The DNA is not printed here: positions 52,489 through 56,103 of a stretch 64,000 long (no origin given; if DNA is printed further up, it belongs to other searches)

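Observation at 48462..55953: Tightly coupled four-gene operon: periplasmic TPR-CHAT protease, M19 dipeptidase, GT39 glycosyltransferase, polytopic membrane protein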

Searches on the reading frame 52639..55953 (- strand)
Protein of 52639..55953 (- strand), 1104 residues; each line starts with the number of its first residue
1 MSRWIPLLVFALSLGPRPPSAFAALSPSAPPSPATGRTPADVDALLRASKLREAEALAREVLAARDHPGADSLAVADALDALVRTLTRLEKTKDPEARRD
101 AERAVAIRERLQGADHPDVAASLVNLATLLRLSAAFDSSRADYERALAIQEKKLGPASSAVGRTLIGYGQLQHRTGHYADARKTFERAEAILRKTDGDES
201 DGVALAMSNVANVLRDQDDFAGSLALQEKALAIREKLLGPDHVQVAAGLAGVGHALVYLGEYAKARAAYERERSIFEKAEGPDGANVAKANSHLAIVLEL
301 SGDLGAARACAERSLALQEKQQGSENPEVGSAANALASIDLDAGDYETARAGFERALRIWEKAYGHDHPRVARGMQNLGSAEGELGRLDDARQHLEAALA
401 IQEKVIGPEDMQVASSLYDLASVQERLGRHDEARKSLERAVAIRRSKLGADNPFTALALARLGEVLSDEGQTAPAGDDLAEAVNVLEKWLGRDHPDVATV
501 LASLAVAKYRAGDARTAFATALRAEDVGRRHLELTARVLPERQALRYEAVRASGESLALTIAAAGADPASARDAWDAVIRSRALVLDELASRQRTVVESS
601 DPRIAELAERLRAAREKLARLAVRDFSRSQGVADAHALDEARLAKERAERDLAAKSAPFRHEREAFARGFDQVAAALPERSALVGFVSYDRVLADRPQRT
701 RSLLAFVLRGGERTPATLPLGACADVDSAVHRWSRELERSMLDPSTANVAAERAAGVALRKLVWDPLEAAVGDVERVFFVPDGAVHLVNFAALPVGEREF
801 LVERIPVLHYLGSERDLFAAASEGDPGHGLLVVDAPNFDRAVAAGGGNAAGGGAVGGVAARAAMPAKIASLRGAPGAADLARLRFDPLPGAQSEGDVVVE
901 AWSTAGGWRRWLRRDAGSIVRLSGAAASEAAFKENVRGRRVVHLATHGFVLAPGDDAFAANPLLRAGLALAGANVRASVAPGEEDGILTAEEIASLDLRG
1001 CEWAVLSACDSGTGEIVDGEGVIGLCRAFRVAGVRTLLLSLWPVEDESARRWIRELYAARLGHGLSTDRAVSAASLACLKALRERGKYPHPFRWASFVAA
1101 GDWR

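Call 5: search_protein_families(library=pfam, proteins=[window:52639-55953:-], max_evalue=0.01)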
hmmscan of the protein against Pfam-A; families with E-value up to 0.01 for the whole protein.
window:52639-55953:- (1104 aa): 14 families
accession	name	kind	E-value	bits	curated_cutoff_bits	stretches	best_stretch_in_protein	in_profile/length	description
PF13424.12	TPR_12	-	6.5e-83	273.4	30.1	8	330-404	3-77/77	Tetratricopeptide repeat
PF12770.12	CHAT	-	1.3e-62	212.4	24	1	755-1102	3-289/289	CHAT domain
PF13374.12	TPR_10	-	2.8e-53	176.9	27.5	6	203-242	1-40/42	Tetratricopeptide repeat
PF24885.1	TPR_NPHP3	-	2.1e-38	132.5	100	5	72-198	95-219/239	Nephrocystin-3 TPR domain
PF07719.23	TPR_2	-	4e-16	58.2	27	1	415-443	2-30/34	Tetratricopeptide repeat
PF13181.12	TPR_8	-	1e-15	56.9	25.7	1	414-445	1-32/34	Tetratricopeptide repeat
PF00515.34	TPR_1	-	1.1e-12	47.6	27.8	0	414-445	1-32/34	Tetratricopeptide repeat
PF17874.7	TPR_MalT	-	1.3e-12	48.1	45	4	337-443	87-190/336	MalT-like TPR region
PF13432.12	TPR_16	-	4.8e-06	27.3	32.7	2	378-443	3-60/65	Tetratricopeptide repeat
PF13431.12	TPR_17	-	9.1e-05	22.9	24.4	0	414-434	13-33/34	Tetratricopeptide repeat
PF13428.12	TPR_14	-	0.00055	20.8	23.5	0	417-461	4-43/44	Tetratricopeptide repeat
PF14559.12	TPR_19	-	0.0032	18.2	25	1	385-443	4-54/68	Tetratricopeptide repeat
PF13174.12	TPR_6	-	0.0037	18.3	26.3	0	416-441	2-27/33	Tetratricopeptide repeat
PF13414.12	TPR_11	-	0.0091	16.1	26.8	0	381-403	3-25/42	TPR repeat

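Call 6: search_protein_families(library=ncbifam, proteins=[window:52639-55953:-], max_evalue=0.01)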
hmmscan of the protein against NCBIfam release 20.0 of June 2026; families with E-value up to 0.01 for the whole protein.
window:52639-55953:- (1104 aa): 7 families
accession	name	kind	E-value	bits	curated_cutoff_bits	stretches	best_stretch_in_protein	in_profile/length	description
NF040586.1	FxSxx_TPR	equivalog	5.1e-47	160.9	300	2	170-571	393-789/830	FxSxx-COOH system tetratricopeptide repeat protein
NF053520.1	HK_Porph_FimS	equivalog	7.9e-09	34.3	600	1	122-305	86-261/618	sensor histidine kinase FimS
TIGR02521.1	type_IV_pilW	equivalog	3.6e-05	23.4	154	1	326-447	61-168/234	type IV pilus biogenesis/stability protein PilW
NF040959.1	MamA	equivalog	4e-05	23.1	200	0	325-443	100-202/204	magnetosome protein MamA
TIGR02795.1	tol_pal_ybgF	equivalog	0.00016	22.3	90.1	0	334-439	6-101/119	tol-pal system protein YbgF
NF047371.1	FlcA_CTERM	equivalog_domain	0.00017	20.2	300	0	410-489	343-425/646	periplasmic flagellar collar protein FlcA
NF033920.0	C39_PA2778_fam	equivalog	0.0008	18.9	150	0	354-443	173-253/255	PA2778 family cysteine peptidase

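Call 50: search_protein_families(library=padloc, proteins=[window:52639-55953:-], max_evalue=0.001)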
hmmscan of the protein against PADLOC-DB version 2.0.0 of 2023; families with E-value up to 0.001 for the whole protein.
window:52639-55953:- (1104 aa): 1 family
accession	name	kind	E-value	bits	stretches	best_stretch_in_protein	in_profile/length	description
PDLC01169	TPR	-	1.4e-08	32.4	1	152-244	140-228/252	TPR repeats containing protein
